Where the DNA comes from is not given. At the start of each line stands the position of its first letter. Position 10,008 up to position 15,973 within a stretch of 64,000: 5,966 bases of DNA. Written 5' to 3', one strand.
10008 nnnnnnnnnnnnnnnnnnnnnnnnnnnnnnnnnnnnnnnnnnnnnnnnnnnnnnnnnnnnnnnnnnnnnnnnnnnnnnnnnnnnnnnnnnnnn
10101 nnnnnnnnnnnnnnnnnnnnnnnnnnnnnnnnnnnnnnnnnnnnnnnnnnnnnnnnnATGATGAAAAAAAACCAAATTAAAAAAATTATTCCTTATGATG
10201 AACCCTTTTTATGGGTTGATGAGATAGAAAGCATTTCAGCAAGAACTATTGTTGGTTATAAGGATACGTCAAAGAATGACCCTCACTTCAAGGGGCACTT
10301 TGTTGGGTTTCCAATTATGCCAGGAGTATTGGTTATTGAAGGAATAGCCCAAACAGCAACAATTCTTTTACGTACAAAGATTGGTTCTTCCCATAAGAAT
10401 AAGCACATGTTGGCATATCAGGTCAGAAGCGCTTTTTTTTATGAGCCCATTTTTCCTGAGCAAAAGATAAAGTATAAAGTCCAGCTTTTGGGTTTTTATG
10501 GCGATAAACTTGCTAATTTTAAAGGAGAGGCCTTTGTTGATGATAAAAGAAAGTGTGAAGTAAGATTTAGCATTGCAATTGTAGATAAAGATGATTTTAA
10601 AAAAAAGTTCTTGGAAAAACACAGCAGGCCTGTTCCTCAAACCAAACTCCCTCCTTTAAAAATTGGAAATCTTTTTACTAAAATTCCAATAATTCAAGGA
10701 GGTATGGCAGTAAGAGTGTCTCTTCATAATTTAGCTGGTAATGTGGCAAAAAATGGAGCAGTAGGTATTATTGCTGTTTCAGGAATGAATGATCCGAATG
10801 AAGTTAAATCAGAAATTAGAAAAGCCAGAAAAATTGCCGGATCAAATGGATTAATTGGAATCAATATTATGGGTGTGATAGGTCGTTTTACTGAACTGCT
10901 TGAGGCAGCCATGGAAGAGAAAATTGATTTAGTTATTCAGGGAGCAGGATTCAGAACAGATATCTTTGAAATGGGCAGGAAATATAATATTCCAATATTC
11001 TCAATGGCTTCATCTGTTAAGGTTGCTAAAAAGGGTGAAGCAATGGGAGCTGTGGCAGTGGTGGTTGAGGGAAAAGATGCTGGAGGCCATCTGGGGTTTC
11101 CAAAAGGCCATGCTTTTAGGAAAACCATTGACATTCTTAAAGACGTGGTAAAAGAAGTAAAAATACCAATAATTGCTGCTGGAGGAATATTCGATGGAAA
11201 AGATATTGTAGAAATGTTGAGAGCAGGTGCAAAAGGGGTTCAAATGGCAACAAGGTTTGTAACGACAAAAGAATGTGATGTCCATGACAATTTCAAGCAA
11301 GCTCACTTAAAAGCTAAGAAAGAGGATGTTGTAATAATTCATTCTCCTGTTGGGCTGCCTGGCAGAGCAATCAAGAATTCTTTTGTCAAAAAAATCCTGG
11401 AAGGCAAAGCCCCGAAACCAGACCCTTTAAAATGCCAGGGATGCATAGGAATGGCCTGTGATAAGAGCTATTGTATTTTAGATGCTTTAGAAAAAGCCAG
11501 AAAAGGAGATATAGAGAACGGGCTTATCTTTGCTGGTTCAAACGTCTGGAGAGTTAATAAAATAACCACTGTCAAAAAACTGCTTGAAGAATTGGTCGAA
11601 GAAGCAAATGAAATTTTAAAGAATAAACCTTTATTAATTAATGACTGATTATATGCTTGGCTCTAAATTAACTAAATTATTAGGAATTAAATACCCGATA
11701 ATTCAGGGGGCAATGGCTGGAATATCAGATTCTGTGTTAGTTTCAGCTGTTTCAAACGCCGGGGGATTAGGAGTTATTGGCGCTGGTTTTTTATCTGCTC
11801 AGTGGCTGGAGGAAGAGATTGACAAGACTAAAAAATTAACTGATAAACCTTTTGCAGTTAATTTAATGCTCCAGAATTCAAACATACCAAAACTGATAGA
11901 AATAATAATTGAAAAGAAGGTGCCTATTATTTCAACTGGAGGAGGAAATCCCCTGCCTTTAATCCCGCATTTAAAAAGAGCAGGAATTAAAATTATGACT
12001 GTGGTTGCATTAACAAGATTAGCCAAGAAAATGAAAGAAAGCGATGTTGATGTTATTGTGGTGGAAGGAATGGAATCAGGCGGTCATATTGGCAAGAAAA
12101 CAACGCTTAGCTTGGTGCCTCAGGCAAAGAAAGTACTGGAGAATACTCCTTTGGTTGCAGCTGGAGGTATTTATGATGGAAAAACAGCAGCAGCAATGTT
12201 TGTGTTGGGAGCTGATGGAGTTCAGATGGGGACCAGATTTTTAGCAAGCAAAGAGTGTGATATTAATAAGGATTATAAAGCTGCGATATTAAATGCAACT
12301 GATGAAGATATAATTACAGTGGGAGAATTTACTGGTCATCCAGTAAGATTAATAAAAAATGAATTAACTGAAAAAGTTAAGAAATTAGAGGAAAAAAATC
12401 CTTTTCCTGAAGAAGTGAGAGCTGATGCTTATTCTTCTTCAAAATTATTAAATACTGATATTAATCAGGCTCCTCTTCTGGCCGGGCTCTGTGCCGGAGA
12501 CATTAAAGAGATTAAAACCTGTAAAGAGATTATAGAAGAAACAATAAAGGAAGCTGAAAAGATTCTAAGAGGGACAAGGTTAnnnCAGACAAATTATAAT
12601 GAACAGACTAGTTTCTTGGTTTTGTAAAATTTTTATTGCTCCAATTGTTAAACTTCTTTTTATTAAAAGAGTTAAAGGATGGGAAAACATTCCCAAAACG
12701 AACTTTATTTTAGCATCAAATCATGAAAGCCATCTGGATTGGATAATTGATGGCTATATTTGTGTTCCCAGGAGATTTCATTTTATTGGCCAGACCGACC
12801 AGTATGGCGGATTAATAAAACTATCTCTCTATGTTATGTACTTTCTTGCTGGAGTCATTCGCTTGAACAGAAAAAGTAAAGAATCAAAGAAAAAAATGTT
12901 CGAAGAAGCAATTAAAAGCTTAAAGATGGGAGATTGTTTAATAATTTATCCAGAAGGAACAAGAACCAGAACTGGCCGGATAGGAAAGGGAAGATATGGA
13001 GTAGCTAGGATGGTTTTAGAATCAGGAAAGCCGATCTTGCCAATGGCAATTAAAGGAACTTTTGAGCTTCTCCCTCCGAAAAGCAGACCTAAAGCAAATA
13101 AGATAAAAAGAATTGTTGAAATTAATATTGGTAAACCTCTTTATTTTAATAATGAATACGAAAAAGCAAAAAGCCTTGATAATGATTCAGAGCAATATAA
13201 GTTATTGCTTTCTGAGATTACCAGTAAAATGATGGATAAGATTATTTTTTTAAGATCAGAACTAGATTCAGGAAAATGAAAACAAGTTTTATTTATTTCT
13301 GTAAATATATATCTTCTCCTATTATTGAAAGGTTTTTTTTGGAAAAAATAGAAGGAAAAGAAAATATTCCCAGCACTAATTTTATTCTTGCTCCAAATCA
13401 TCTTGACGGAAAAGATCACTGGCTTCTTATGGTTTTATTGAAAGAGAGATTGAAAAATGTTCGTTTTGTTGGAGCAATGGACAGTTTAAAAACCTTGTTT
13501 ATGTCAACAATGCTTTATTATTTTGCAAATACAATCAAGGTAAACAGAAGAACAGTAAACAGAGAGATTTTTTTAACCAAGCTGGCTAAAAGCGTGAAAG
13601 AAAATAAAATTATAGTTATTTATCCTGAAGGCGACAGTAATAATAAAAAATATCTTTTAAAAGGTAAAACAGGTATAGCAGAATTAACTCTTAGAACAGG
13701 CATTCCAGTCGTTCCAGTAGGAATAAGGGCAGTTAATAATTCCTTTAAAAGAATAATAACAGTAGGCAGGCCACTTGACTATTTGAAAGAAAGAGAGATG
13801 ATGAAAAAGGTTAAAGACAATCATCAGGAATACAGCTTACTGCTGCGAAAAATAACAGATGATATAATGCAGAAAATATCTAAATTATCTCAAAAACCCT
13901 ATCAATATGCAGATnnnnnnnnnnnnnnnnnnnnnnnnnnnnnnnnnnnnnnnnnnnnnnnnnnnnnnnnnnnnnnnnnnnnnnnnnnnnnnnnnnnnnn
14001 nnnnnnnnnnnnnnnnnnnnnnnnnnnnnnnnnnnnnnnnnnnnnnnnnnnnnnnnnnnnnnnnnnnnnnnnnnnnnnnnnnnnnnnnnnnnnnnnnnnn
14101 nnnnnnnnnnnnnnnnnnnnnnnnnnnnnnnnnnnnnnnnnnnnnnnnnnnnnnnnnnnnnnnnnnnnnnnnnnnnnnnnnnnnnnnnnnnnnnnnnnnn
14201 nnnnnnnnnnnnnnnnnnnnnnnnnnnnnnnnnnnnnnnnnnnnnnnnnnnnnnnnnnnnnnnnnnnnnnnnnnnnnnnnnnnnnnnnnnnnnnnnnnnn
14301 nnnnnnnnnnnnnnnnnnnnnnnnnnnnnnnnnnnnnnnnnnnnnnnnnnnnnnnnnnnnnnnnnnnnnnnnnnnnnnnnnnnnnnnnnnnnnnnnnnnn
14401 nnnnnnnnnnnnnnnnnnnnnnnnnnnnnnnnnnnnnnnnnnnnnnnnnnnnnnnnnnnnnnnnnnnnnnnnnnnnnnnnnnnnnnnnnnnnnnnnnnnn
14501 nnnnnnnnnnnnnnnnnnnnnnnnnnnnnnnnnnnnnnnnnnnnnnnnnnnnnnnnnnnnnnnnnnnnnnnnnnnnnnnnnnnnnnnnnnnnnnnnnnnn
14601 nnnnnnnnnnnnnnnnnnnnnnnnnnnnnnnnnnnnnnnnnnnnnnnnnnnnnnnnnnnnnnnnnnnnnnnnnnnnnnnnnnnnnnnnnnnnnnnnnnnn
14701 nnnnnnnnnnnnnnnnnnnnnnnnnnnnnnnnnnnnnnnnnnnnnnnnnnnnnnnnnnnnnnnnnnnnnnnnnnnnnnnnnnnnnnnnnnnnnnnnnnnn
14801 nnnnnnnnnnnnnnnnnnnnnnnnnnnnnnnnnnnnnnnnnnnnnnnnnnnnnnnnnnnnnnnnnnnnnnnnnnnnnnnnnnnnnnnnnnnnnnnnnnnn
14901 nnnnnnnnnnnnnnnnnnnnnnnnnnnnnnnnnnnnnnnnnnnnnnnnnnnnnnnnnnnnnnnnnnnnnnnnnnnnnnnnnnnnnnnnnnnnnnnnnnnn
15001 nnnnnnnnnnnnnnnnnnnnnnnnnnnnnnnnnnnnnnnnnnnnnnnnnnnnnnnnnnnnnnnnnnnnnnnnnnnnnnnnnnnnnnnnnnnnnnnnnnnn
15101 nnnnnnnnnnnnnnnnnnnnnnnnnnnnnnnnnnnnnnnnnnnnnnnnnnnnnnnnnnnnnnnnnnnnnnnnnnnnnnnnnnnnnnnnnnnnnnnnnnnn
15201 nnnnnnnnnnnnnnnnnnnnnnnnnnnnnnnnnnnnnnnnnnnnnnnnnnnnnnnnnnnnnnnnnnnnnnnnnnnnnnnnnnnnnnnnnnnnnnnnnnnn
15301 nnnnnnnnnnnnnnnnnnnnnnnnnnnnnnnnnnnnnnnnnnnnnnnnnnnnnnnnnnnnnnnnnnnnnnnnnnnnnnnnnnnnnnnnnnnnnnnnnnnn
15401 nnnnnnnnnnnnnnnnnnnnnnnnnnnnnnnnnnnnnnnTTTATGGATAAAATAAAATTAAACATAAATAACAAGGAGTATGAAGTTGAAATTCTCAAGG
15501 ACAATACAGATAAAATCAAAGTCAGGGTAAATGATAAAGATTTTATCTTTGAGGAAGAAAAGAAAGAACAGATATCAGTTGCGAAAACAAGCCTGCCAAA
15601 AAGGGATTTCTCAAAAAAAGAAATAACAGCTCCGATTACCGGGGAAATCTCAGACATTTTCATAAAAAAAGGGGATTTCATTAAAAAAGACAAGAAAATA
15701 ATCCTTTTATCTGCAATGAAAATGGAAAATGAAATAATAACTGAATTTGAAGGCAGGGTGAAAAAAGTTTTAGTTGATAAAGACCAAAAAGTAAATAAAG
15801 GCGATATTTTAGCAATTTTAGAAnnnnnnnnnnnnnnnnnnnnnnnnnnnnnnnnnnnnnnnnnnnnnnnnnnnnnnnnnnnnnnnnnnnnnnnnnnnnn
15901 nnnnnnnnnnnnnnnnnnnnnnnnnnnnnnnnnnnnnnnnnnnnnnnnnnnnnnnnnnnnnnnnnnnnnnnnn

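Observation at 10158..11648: FabZ dehydratase fused in one ORF to a FabK/NMO-type enoyl reductase, followed directly by a stand-alone FabK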

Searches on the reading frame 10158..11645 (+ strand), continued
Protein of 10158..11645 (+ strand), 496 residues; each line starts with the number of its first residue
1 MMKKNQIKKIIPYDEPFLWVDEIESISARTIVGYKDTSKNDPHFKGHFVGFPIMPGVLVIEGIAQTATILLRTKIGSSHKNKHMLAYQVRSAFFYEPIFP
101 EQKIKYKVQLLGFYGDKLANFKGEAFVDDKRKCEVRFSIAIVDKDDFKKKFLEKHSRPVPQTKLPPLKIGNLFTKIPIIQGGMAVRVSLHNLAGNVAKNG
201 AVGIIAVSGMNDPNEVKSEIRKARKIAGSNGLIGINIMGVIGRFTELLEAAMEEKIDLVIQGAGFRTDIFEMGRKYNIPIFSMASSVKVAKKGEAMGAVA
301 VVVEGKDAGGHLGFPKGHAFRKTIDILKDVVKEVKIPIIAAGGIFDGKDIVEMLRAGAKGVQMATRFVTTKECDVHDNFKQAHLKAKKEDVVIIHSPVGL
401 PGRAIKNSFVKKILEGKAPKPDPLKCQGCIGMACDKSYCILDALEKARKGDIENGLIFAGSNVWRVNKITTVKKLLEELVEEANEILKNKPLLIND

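Call 48: predict_structure(alignment_id=A1)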
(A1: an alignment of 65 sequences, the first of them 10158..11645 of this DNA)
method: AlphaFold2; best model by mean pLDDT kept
length: 496 residues; sequences in the alignment: 65
mean_pLDDT: 88.9   pTM: 0.74
mean pLDDT of the five models: 88.9, 88.1, 87.6, 86.0, 85.6
residues with pLDDT >= 90: 304; 70-90: 161; 50-70: 30; < 50: 1
segments of 3 or more residues with pLDDT < 50: none
pLDDT, mean of each block of 10 residues (from residue 1): 86 79 93 91 66 87 94 86 85 92 96 85 96 95 82 66 91 94 80 97 90 94 96 83 82 95 79 88 92 91 89 81 95 94 94 96 93 94 96 88 94 94 72 80 92 94 94 98 96 71
secondary structure, 60 per line:
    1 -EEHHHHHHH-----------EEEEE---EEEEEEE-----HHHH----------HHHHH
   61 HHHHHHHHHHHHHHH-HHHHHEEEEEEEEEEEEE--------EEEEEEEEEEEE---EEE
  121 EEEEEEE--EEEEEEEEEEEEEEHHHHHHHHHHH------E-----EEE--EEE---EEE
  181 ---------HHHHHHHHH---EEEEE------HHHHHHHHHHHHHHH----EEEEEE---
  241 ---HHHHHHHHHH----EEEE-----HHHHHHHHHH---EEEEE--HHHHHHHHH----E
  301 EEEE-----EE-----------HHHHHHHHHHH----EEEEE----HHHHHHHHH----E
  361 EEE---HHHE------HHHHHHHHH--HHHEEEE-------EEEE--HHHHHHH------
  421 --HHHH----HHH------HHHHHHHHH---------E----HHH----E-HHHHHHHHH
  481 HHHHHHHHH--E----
elements in order: H4-10 E22-26 E30-36 H42-45 H56-75 H77-81 E82-94 E103-114 E118-127 E130-143 H144-154 E167-169 E172-174 E178-180 H190-198 E202-206 H213-227 E232-237 H244-253 E258-261 H267-276 E280-284 H287-295 E300-304 H323-333 E338-342 H347-355 E360-363 H377-385 E391-394 E402-405 H408-414 H423-426 H440-448 H472-489

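Call 51: fold_search(model_id=the predicted structure, library=pdb)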
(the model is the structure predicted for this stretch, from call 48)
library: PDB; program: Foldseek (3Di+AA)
matches with E <= 10: 1904; with E <= 0.001: 1144
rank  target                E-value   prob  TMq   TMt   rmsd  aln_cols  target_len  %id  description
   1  9lt8                  2.4e-30  1.00  0.57  0.75   4.7       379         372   35  Crystal structure of dehydrogenase/isomerase FabX from Helicobacter pylori in complex with inhibitor 35 (released 2025-12-24)
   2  7e1q                  4.2e-29  1.00  0.59  0.79   3.8       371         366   37  Crystal structure of dehydrogenase/isomerase FabX from Helicobacter pylori (released 2021-12-01)
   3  9lt5                  5.3e-29  1.00  0.57  0.77   3.0       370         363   36  Crystal structure of dehydrogenase/isomerase FabX from Helicobacter pylori in complex with inhibitor 1 (released 2025-12-24)
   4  9pl0_E                1.3e-27  1.00  0.55  0.85   3.2       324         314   35  The structure of the Fusobacterium nucleatum Enoyl-Acyl Carrier Protein Reductase (FabK) bound to an inhibitor (released 2026-01-28)
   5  9pl0_B                1.3e-27  1.00  0.55  0.84   3.1       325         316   35  The structure of the Fusobacterium nucleatum Enoyl-Acyl Carrier Protein Reductase (FabK) bound to an inhibitor (released 2026-01-28)
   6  2z6i_B                2.7e-27  1.00  0.56  0.85   3.1       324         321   32  Crystal Structure of S. pneumoniae Enoyl-Acyl Carrier Protein Reductase (FabK) (released 2008-04-01)
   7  9pl0_A                3.0e-27  1.00  0.55  0.84   3.2       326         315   35  The structure of the Fusobacterium nucleatum Enoyl-Acyl Carrier Protein Reductase (FabK) bound to an inhibitor (released 2026-01-28)
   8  2z6i_A                3.4e-27  1.00  0.55  0.85   3.5       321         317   33  Crystal Structure of S. pneumoniae Enoyl-Acyl Carrier Protein Reductase (FabK) (released 2008-04-01)
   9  9k7h                  4.6e-27  1.00  0.56  0.77   4.6       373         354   35  Crystal structure of dehydrogenase/isomerase FabX from Helicobacter pylori in complex with inhibitor 1872 (released 2025-08-20)
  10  7l00_C                5.4e-27  1.00  0.55  0.86   2.7       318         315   32  Crystal Structure of C. difficile Enoyl-Acyl Carrier Protein Reductase (FabK) in Complex with an Inhibitor (released 2021-12-22)
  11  7l00_B                3.5e-26  1.00  0.53  0.84   2.7       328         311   32  Crystal Structure of C. difficile Enoyl-Acyl Carrier Protein Reductase (FabK) in Complex with an Inhibitor (released 2021-12-22)
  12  9jsy                  5.0e-26  1.00  0.56  0.78   4.0       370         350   35  Crystal structure of dehydrogenase/isomerase FabX from Helicobacter pylori in complex with inhibitor 1991 (released 2025-08-20)
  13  7l00_A                6.0e-26  1.00  0.55  0.86   3.2       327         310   32  Crystal Structure of C. difficile Enoyl-Acyl Carrier Protein Reductase (FabK) in Complex with an Inhibitor (released 2021-12-22)
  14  3bo9_A                1.1e-25  1.00  0.55  0.85   3.1       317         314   29  Crystal structure of putative nitroalkan dioxygenase (TM0800) from Thermotoga maritima at 2.71 A resolution (released 2007-12-25)
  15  5gvh                  1.5e-25  1.00  0.55  0.87   2.9       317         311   30  Structure of FabK from Thermotoga maritima (released 2017-06-07)
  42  3d6x_B                9.9e-15  1.00  0.27  0.93   1.7       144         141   36  Crystal structure of Campylobacter jejuni FabZ (released 2009-05-05)
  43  3d6x_E                3.4e-14  1.00  0.27  0.93   1.7       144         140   37  Crystal structure of Campylobacter jejuni FabZ (released 2009-05-05)
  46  3d6x_C                5.7e-14  1.00  0.27  0.94   1.4       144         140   36  Crystal structure of Campylobacter jejuni FabZ (released 2009-05-05)
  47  3d6x_A                9.1e-14  1.00  0.27  0.92   1.9       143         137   36  Crystal structure of Campylobacter jejuni FabZ (released 2009-05-05)
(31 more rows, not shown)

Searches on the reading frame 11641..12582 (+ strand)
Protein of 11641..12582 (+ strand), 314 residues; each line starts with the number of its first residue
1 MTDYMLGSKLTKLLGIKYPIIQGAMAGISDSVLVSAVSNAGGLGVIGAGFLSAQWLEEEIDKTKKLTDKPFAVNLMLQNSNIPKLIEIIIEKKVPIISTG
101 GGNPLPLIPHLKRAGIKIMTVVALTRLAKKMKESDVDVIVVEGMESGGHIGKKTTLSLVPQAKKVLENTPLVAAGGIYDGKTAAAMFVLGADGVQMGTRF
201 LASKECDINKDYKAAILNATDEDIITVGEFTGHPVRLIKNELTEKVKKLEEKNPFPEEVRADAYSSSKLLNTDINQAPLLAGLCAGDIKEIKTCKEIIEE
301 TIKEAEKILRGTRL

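Call 3: search_protein_families(library=pfam, proteins=[window:11641-12582:+], max_evalue=0.01)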
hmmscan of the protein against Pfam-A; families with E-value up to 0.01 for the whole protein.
window:11641-12582:+ (314 aa): 4 families
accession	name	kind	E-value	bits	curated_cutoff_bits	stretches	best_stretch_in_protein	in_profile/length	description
PF03060.21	NMO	-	7.4e-65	219.9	28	2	86-303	106-330/331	Nitronate monooxygenase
PF00478.31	IMPDH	-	4.4e-10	39.5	25.6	1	5-197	22-173/345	IMP dehydrogenase / GMP reductase domain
PF00977.27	His_biosynth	-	0.0075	16.2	23.6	0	126-205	33-110/228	Histidine biosynthesis protein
PF01645.23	Glu_synthase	-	0.0098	15.5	20.4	0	113-208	206-315/369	Conserved region in glutamate synthase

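Call 4: search_protein_families(library=ncbifam, proteins=[window:11641-12582:+], max_evalue=0.01)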
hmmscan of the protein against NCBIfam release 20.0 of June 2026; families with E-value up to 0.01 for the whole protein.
window:11641-12582:+ (314 aa): 16 families
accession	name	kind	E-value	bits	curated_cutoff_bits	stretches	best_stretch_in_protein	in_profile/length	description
TIGR03151.1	enACPred_II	equivalog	2.8e-99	332.3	453.1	1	9-309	3-304/307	enoyl-[acyl-carrier-protein] reductase FabK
TIGR02814.1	pfaD_fam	subfamily_domain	2.8e-11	42.8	449.25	1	6-100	6-107/444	PfaD family polyunsaturated fatty acid/polyketide biosynthesis protein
TIGR01302.1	IMP_dehydrog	equivalog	3e-06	26.4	481.5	1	5-68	22-84/450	IMP dehydrogenase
NF003198.0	PRK04169.1-2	subfamily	4.3e-05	22.7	247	1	145-206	175-235/249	geranylgeranylglyceryl/heptaprenylglyceryl phosphate synthase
TIGR01768.1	GGGP-family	subfamily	7.6e-05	22.3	113.25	1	114-198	130-209/224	geranylgeranylglyceryl phosphate synthase family protein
NF005311.0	PRK06843.1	equivalog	0.00015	20.8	779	1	6-66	31-90/404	inosine 5-monophosphate dehydrogenase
TIGR02151.1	IPP_isom_2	equivalog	0.00038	19.5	281.3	1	150-205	242-296/338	type 2 isopentenyl-diphosphate Delta-isomerase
NF005574.0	PRK07259.1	equivalog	0.00048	19.1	269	1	152-206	222-275/304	dihydroorotate dehydrogenase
TIGR01304.1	IMP_DH_rel_2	equivalog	0.0017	17.7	342.1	1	17-198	44-214/365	GuaB3 family IMP dehydrogenase-related protein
NF003215.0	PRK04180.1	equivalog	0.0026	17.2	395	1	154-221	195-260/298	pyridoxal 5'-phosphate synthase lyase subunit PdxS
NF003645.0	PRK05286.1-2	equivalog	0.0028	16.6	366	1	124-200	245-320/359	quinone-dependent dihydroorotate dehydrogenase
NF003646.0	PRK05286.1-4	equivalog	0.0035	16.2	457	1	139-200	260-321/341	quinone-dependent dihydroorotate dehydrogenase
NF003652.0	PRK05286.2-5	equivalog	0.0039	16.4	267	1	125-200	250-325/353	quinone-dependent dihydroorotate dehydrogenase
TIGR00343.1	TIGR00343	equivalog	0.0046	16.5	438.45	1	141-221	180-249/287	pyridoxal 5'-phosphate synthase lyase subunit PdxS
NF009621.0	PRK13125.1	equivalog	0.0051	16.2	234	1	157-203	174-220/244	tryptophan synthase subunit alpha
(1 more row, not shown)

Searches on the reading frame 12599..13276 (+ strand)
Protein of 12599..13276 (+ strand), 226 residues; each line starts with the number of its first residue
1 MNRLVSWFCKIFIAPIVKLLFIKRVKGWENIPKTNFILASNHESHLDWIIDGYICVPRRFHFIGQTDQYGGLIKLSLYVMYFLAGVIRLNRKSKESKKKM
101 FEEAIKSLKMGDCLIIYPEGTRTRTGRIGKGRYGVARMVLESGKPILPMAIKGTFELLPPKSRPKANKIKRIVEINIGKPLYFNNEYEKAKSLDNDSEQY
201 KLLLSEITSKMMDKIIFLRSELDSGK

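Call 3: search_protein_families(library=pfam, proteins=[window:12599-13276:+], max_evalue=0.01)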
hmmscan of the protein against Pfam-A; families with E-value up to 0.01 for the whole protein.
window:12599-13276:+ (226 aa): 1 family
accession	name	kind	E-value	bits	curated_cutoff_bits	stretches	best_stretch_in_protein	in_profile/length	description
PF01553.26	Acyltransferase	-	2.8e-23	82.6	23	1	24-152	3-132/132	Acyltransferase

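Call 4: search_protein_families(library=ncbifam, proteins=[window:12599-13276:+], max_evalue=0.01)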
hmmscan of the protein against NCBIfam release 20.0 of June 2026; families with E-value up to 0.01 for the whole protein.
window:12599-13276:+ (226 aa): 7 families
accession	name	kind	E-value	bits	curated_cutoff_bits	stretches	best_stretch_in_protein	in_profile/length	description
TIGR00530.1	AGP_acyltrn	subfamily_domain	5.9e-18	64.9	102.95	1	26-151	7-129/130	1-acylglycerol-3-phosphate O-acyltransferase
NF006386.0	PRK08633.1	equivalog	1.1e-17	63.1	1221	1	6-189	412-594/1147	acyl-[ACP]--phospholipid O-acyltransferase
NF005291.0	PRK06814.1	equivalog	2.3e-08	32.4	1349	1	12-190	430-603/1140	acyl-[ACP]--phospholipid O-acyltransferase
NF005959.0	PRK08043.1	equivalog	0.00018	19.9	886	1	12-154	5-140/719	bifunctional acyl-ACP--phospholipid O-acyltransferase/long-chain-fatty-acid--ACP ligase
NF011593.0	PRK15018.1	equivalog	0.00096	18.9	501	1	32-154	63-182/245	1-acylglycerol-3-phosphate O-acyltransferase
NF052553.1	LyOrLpactfOlsABRUA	equivalog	0.0044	16.2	300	1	33-127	64-152/263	lyso-ornithine lipid O-acyltransferase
NF052615.1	orn_lipid_OlsF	equivalog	0.0071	14.9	620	0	87-153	128-198/570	bifunctional ornithine lipid synthase OlsF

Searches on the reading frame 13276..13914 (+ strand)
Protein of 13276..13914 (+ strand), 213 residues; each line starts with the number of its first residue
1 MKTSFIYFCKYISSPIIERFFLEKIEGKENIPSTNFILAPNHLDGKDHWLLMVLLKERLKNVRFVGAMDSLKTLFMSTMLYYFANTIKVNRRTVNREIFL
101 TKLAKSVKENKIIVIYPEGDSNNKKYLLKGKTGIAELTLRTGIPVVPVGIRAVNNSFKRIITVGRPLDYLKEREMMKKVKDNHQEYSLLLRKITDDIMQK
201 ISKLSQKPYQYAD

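Call 3: search_protein_families(library=pfam, proteins=[window:13276-13914:+], max_evalue=0.01)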
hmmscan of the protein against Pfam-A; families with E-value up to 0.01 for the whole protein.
window:13276-13914:+ (213 aa): 1 family
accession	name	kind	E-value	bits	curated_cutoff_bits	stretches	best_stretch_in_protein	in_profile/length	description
PF01553.26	Acyltransferase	-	3.1e-22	79.3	23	1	24-150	3-131/132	Acyltransferase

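Call 4: search_protein_families(library=ncbifam, proteins=[window:13276-13914:+], max_evalue=0.01)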
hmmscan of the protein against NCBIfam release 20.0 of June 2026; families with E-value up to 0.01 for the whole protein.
window:13276-13914:+ (213 aa): 5 families
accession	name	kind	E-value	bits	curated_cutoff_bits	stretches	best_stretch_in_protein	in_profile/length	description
NF006386.0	PRK08633.1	equivalog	1.3e-11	43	1221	1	9-155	415-556/1147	acyl-[ACP]--phospholipid O-acyltransferase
TIGR00530.1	AGP_acyltrn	subfamily_domain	1.4e-11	44.3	102.95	1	26-150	7-129/130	1-acylglycerol-3-phosphate O-acyltransferase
NF005291.0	PRK06814.1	equivalog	8.1e-06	24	1349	1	12-155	430-568/1140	acyl-[ACP]--phospholipid O-acyltransferase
NF005959.0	PRK08043.1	equivalog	2.1e-05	23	886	1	18-160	11-148/719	bifunctional acyl-ACP--phospholipid O-acyltransferase/long-chain-fatty-acid--ACP ligase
NF011593.0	PRK15018.1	equivalog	6.1e-05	22.9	501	1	70-192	97-223/245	1-acylglycerol-3-phosphate O-acyltransferase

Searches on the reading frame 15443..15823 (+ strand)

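Call 64: search_protein_families(library=pfam, proteins=[window:15443-15823:+], max_evalue=1)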
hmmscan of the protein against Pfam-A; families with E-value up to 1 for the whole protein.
window:15443-15823:+ (127 aa): 7 families
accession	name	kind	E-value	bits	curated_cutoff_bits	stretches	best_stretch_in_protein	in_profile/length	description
PF00364.28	Biotin_lipoyl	-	1.5e-15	57.2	22.1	1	59-126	1-73/73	Biotin-requiring enzyme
PF13533.13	Biotin_lipoyl_2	-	8.3e-10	38.7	29.8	2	102-127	7-32/32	Biotin-lipoyl like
PF00358.26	PTS_EIIA_1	-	0.002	18.3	27.2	1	57-124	36-101/127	phosphoenolpyruvate-dependent sugar phosphotransferase system, EIIA 1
PF16576.10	HlyD_D23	-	0.0033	17.2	30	0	97-126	21-51/214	Barrel-sandwich domain of CusB or HlyD membrane-fusion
PF13437.12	HlyD_3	-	0.021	16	22.2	0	61-86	2-27/106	HlyD family secretion protein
PF01551.29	Peptidase_M23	-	0.082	13.5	28.7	1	59-125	14-71/96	Peptidase family M23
PF13834.11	DUF4193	-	0.1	13.5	25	1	15-84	13-81/98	Domain of unknown function (DUF4193)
